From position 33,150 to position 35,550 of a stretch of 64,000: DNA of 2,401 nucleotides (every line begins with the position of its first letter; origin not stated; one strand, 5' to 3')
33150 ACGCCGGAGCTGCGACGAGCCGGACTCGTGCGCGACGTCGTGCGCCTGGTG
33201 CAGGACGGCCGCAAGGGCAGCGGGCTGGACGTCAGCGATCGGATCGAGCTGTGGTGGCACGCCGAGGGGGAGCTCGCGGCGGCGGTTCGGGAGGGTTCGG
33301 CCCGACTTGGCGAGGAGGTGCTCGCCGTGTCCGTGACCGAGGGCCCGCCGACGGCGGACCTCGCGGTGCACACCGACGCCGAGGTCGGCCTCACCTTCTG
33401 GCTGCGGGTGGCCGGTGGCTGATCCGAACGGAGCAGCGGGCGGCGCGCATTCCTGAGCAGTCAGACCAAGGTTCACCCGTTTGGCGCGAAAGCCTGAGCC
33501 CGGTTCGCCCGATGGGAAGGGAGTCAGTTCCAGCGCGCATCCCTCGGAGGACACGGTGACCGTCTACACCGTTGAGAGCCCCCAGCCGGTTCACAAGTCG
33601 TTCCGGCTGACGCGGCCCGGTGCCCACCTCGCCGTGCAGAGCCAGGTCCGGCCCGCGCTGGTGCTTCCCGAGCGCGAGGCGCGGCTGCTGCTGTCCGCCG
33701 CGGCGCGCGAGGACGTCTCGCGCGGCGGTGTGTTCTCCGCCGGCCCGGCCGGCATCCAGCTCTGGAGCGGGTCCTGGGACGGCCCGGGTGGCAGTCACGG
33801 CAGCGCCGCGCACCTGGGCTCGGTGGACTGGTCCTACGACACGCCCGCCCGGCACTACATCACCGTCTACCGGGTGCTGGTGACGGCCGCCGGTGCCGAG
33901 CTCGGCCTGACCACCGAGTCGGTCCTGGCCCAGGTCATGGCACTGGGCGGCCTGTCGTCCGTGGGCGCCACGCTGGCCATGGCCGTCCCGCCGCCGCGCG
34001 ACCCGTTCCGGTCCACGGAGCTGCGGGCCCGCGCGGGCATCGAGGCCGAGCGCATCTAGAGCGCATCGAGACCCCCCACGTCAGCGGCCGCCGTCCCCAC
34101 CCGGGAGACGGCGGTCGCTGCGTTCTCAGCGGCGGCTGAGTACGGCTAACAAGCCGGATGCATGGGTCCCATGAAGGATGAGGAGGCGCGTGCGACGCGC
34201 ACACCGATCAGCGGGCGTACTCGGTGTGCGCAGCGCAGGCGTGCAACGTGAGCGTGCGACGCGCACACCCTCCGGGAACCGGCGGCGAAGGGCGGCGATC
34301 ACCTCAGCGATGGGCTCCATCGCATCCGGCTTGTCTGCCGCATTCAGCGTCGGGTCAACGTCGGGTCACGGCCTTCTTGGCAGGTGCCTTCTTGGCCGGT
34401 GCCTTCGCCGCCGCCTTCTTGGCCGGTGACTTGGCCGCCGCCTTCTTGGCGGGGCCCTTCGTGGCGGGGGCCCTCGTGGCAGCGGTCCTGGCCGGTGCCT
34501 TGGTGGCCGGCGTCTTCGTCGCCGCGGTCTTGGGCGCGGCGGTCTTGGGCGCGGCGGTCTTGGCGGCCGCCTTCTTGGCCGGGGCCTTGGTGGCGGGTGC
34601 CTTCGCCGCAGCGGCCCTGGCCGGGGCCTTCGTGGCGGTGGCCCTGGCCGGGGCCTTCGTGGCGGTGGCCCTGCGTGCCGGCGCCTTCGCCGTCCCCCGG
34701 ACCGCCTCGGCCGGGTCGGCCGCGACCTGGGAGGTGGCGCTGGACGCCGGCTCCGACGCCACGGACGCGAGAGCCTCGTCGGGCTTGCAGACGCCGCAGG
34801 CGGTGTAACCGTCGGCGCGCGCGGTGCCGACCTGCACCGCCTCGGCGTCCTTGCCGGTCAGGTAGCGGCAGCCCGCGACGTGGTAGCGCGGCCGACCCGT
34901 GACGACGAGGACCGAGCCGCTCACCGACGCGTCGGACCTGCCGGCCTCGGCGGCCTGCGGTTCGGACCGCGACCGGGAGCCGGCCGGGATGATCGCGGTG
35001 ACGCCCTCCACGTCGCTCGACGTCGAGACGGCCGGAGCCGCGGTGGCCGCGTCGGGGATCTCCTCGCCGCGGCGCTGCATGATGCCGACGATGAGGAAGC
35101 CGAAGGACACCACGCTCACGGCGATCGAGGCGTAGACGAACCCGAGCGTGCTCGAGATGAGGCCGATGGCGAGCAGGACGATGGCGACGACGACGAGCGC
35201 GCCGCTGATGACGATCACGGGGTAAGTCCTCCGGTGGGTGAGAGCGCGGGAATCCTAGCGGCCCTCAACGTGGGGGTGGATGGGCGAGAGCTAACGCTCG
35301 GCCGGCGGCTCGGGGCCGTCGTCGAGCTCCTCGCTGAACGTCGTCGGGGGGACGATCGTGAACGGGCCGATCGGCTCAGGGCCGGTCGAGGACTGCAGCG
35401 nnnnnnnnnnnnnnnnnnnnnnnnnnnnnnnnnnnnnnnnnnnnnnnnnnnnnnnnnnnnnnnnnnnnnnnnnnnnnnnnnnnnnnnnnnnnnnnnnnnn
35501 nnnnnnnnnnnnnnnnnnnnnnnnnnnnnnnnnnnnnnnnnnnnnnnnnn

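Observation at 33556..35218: Two-gene insertion between ileS and divIVA, including a membrane-tethered putative DNA-binding protein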

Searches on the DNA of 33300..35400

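Call 33: search_rna_families(source=window, start=33300, end=35400, threshold=evalue, max_evalue=1)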
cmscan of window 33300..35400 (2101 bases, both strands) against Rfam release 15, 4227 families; matches with E-value up to 1: 3.
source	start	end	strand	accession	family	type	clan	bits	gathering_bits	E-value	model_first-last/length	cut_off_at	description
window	34078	34123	+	RF03710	mir-1451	Gene; miRNA;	-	25.5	85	0.37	1-92/92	no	mir-1451 microRNA precursor family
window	34790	34852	+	RF01059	mir-598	Gene; miRNA;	-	24.9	69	0.028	1-80/80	no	mir-598 microRNA precursor family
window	33880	33958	+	RF03262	mir-1181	Gene; miRNA;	-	23.6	95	0.23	1-81/81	no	mir-1181 microRNA precursor family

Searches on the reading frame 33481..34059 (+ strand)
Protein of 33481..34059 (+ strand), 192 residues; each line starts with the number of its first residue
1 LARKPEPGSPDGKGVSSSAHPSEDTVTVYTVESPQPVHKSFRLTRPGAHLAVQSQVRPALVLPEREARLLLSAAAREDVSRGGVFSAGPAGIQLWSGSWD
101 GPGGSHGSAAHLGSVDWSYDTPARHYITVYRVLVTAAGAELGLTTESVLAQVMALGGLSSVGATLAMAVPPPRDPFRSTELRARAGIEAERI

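Call 3: search_protein_families(library=pfam, proteins=[window:33481-34059:+], max_evalue=1)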
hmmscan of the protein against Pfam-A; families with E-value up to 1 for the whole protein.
window:33481-34059:+ (192 aa): 0 families

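Call 4: search_protein_families(library=ncbifam, proteins=[window:33481-34059:+], max_evalue=1)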
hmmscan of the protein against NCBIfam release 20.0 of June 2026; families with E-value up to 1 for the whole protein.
window:33481-34059:+ (192 aa): 0 families

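Call 19: find_homologous_proteins(query=window:33556-34056:+, max_evalue=0.001)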
Query window:33556-34056:+ (167 aa): 1012 proteins with E <= 0.001 among 2257 candidates; the best 120 are listed.
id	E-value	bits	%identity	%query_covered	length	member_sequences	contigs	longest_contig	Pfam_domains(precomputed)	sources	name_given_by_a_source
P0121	3.2e-93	328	90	100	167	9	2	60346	-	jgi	jgi:hypothetical protein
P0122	8.2e-93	327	90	100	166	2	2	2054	-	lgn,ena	-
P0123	2.3e-92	325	87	100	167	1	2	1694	-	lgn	-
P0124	6.5e-92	324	89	100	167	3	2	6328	-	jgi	jgi:hypothetical protein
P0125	1.8e-91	322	87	100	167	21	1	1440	-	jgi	jgi:hypothetical protein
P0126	7.7e-91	320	90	100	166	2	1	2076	-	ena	-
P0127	8.5e-91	320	88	99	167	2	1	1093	-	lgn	-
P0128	1.2e-90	320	90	100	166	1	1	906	-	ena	-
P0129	1.4e-90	319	89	100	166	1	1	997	-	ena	-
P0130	1.9e-90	319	89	100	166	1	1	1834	-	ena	-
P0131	3.7e-90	318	89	100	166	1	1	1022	-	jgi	jgi:hypothetical protein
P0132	6.7e-90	317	89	100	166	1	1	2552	-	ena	-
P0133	7.9e-90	317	88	100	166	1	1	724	-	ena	-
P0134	9.1e-90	317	87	99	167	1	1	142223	-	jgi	jgi:hypothetical protein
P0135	8.0e-89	314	86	100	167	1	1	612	-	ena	-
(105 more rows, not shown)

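Call 61: search_solved_structures(query=A5, max_evalue=10)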
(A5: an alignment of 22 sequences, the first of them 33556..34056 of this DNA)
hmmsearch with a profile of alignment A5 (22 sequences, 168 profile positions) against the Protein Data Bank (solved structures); distinct sequences matched with E-value up to 10: 3.
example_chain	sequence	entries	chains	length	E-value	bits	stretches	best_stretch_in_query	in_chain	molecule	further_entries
7xty_A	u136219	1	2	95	0.8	12.3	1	90-154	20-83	Tyrosine-protein phosphatase non-receptor type 13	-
1d5g_A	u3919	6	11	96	0.82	12.3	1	90-154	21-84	HUMAN PHOSPHATASE HPTP1E | Tyrosine-protein phosphatase non-receptor type 13 | PROTEIN (TYROSINE PHOSPHATASE (PTP-BAS, TYPE 1))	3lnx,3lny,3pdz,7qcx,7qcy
6wb9_2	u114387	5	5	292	2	11.1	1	91-132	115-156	ER membrane protein complex subunit 2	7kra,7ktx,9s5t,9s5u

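Call 62: search_protein_families(library=pfam, alignment_id=A5, max_evalue=1)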
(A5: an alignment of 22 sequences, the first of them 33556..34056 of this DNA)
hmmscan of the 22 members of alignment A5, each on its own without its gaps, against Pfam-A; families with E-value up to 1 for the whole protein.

A. member 1, window:33556-34056:+ (167 aa): 0 families

B. families by the number of members that match (of 22 scanned): 1 family
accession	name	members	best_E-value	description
PF06773.16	Bim_N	1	0.15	Bim protein N-terminus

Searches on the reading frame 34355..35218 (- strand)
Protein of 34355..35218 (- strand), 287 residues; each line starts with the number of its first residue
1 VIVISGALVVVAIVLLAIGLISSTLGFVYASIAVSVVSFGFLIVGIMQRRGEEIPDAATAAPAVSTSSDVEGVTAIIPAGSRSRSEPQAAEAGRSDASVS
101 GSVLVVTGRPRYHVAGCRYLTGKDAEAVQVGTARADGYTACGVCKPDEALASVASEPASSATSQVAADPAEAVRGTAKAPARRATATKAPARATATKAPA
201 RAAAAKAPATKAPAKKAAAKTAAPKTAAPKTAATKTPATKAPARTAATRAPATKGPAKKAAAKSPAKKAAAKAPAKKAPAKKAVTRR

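Call 3: search_protein_families(library=pfam, proteins=[window:34355-35218:-], max_evalue=1)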
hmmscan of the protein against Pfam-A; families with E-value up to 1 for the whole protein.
window:34355-35218:- (287 aa): 2 families
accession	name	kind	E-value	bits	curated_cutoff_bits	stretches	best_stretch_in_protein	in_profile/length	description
PF19746.4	DUF6233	-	0.0095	16.5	27.6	1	111-150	16-58/59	Family of unknown function (DUF6233)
PF04955.18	HupE_UreJ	-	0.56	10.1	23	1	5-45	58-98/179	HupE / UreJ protein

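Call 4: search_protein_families(library=ncbifam, proteins=[window:34355-35218:-], max_evalue=1)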
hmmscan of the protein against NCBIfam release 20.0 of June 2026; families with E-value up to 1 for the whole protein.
window:34355-35218:- (287 aa): 0 families

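Call 13: find_related_loci(query=A1, collection=genome_contigs, flank=6000)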
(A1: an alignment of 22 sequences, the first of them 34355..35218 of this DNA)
Query A1 (287 aa) in genome_contigs; peptide patterns used: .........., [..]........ (x = any residue, [..] = any of these).
103 stretches matched a pattern; 71 encode a relative of the query (tblastn E <= 1e-3); 70 distinct loci.
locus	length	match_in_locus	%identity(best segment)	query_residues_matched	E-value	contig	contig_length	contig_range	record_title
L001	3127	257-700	70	1-147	2e-53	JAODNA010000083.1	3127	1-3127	MAG: Frankiales bacterium isolate RYN_106 scaffold_770548, whole genome shotgun sequence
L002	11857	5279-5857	66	1-192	2e-49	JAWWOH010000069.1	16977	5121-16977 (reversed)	MAG: Actinomycetota bacterium isolate BP_342 scaffold_1212874, whole genome shotgun sequence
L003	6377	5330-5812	56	1-156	1e-45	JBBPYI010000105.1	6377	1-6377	MAG: Mycobacteriales bacterium isolate bin.141 bin.141_S6Ck141_1381101_length_6377_cov_15.0000, whole genome shotgun seq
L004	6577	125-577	59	1-150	2e-43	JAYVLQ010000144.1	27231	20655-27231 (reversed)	MAG: Kofleriaceae bacterium isolate GL54_UP_metabinner_5 GL54_UP_metabinner_5_143, whole genome shotgun sequence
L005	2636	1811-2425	50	1-201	3e-41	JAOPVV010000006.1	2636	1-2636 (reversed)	MAG: Frankiales bacterium isolate RYN_157 scaffold_1353653, whole genome shotgun sequence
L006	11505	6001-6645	51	1-265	1e-40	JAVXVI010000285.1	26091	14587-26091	MAG: Actinomycetota bacterium isolate BP_338 scaffold_402528, whole genome shotgun sequence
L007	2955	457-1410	53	1-150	7e-40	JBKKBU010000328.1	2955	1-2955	MAG: Mycobacteriales bacterium isolate swi_bin.373 S1Ck127_7545260_flag_0_multi_7.0000_len_2955, whole genome shotgun se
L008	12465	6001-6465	51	1-148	1e-39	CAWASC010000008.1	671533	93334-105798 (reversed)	MAG: uncultured Actinomycetota bacterium isolate MFD02581.bin.1.174 genome assembly, contig: contig_17778, whole genome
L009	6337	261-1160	51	1-166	2e-39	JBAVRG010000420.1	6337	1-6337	MAG: Mycobacteriales bacterium isolate MFD00902_ilm_asm_bin6 k127_50591, whole genome shotgun sequence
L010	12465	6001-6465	54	1-150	1e-39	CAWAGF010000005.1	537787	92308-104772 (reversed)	MAG: uncultured Actinomycetota bacterium isolate MFD02581.bin.2.167 genome assembly, contig: contig_20218, whole genome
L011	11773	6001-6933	49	1-168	8e-40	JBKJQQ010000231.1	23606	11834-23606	MAG: Mycobacteriales bacterium isolate ant_bin.503 k117_4467041, whole genome shotgun sequence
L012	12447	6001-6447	53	1-150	4e-38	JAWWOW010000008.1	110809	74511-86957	MAG: Frankiales bacterium isolate BP_356 scaffold_2469029, whole genome shotgun sequence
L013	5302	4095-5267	52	1-151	8e-38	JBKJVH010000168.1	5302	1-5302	MAG: Mycobacteriales bacterium isolate ant_bin.98 S1Ck117_5435413_flag_1_multi_9.0000_len_5302, whole genome shotgun seq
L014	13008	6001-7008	55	1-147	2e-37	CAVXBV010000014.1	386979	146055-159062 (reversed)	MAG: uncultured Actinomycetota bacterium isolate MFD02581.bin.1.164 genome assembly, contig: contig_68172, whole genome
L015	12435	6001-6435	51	1-150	6e-37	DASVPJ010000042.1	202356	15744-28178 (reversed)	MAG TPA_asm: Mycobacteriales bacterium isolate SMAG_U3176 k141_485720, whole genome shotgun sequence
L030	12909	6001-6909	52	1-150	1e-32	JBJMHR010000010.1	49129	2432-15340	MAG: Actinomycetes bacterium isolate H1_18_all_fractions_metab_conc_10_67_14 k255_2206525, whole genome shotgun sequence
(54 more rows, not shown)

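Call 25: predict_structure(alignment_id=A2)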
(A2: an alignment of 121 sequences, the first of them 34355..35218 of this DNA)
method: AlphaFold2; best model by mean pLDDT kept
length: 287 residues; sequences in the alignment: 121
mean_pLDDT: 61.9   pTM: 0.33
mean pLDDT of the five models: 61.9, 61.2, 60.2, 59.8, 59.1
residues with pLDDT >= 90: 49; 70-90: 53; 50-70: 54; < 50: 131
segments of 3 or more residues with pLDDT < 50: 58-75, 78-85, 87-94, 162-189, 191-193, 198-205, 216-226, 228-236, 238-240, 243-250, 252-255, 257-271
pLDDT, mean of each block of 10 residues (from residue 1): 71 78 74 80 80 51 43 44 44 60 95 95 96 95 93 75 45 43 46 47 51 50 45 48 46 46 46 53 52
secondary structure, 60 per line:
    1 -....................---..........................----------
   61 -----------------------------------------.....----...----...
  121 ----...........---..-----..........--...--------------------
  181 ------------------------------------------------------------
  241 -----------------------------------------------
elements in order: H2-21 H25-50 E102-106 E111-113 E125-129 H130-135 H146-155

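Call 75: find_encoding_contigs(protein=window:34355-35218:-, flank=2000, max_places=3)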
Protein window:34355-35218:- (287 aa): no gene with exactly this product is on record in the collection.

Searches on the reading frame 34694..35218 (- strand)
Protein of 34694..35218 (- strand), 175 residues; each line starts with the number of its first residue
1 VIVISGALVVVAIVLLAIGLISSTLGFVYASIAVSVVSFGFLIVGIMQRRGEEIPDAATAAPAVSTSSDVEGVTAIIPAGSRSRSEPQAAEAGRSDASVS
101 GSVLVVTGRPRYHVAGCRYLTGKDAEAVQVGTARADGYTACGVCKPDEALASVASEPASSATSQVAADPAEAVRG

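Call 6: find_homologous_proteins(query=window:34694-35218:-, max_evalue=0.001)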
Query seq(175 aa) (175 aa): 184 proteins with E <= 0.001 among 1821 candidates; the best 120 are listed.
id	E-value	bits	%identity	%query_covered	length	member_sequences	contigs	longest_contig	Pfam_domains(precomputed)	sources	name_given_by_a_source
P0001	8.2e-64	232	70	84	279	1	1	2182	-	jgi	jgi:hypothetical protein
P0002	3.8e-63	230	63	98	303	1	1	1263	-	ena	-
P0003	5.2e-62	227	69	83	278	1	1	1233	PF19746.5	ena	-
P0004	8.8e-61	223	67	99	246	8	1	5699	-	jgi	jgi:hypothetical protein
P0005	2.4e-60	221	69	83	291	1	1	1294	PF19746.5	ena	-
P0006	2.4e-59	218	72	84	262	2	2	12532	-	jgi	jgi:hypothetical protein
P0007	3.6e-59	217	67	99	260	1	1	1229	-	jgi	jgi:hypothetical protein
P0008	4.5e-59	217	74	85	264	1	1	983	-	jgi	jgi:hypothetical protein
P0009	4.6e-59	217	68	85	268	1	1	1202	-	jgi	jgi:hypothetical protein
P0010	5.8e-59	217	67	89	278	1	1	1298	-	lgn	-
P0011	6.4e-59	217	66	83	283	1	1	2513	-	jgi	jgi:uncharacterized Zn finger protein (UPF0148 family)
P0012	2.7e-58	215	64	86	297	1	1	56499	-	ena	-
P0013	3.7e-58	214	73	87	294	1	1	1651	-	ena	-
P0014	3.8e-58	214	72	87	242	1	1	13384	-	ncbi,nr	ncbi:MAG: hypothetical protein JWO79_4652 [Actinomycetia bacterium]|nr:hypothetical protein [Actinom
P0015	1.2e-57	212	73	85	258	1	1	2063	-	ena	-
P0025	1.1e-55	206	61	84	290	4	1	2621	-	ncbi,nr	ncbi:MAG: hypothetical protein JWN87_818 [Frankiales bacterium]|nr:hypothetical protein [Frankiales 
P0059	3.3e-44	169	51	87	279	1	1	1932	PF23933.2,PF19746.5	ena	-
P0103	1.0e-38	151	48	99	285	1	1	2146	PF07382.17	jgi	jgi:hypothetical protein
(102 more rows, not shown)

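Call 80: search_protein_families(library=pfam, proteins=[P0059, P0001, P0025], max_evalue=1)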
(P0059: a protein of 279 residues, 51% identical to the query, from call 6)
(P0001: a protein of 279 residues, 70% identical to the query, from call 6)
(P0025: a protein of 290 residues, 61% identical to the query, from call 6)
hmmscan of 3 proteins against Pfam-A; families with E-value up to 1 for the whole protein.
P0059 (279 aa): 3 families
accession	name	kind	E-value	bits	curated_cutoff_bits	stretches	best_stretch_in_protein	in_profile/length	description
PF23933.1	DUF7269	-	5.5e-06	27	29.1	1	7-112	4-110/162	Family of unknown function (DUF7269)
PF19746.4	DUF6233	-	6.5e-06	26.6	27.6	1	126-165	16-58/59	Family of unknown function (DUF6233)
PF02805.21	Ada_Zn_binding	-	0.0023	18.3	23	0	147-162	50-65/65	Metal binding domain of Ada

P0001 (279 aa): 4 families
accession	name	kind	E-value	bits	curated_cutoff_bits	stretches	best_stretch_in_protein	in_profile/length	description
PF19746.4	DUF6233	-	6.9e-06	26.5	27.6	1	112-151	16-58/59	Family of unknown function (DUF6233)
PF02805.21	Ada_Zn_binding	-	0.00064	20.1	23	0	131-148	48-65/65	Metal binding domain of Ada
PF19242.4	Zn_finger_prot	-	0.25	11.5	30.1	1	169-261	126-213/268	Putative zinc finger protein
PF18930.5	DUF5679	-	0.34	11.5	27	1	249-278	5-34/40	Domain of unknown function (DUF5679)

P0025 (290 aa): 4 families
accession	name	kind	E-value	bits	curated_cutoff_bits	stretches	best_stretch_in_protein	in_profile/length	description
PF19746.4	DUF6233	-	4.3e-05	24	27.6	2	113-152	16-58/59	Family of unknown function (DUF6233)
PF02805.21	Ada_Zn_binding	-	0.0031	17.9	23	1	132-149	48-65/65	Metal binding domain of Ada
PF18087.6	RuBisCo_chap_C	-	0.069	13.3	25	0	101-138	84-121/138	Rubisco Assembly chaperone C-terminal domain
PF19242.4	Zn_finger_prot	-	0.16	12.1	30.1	1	186-269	126-210/268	Putative zinc finger protein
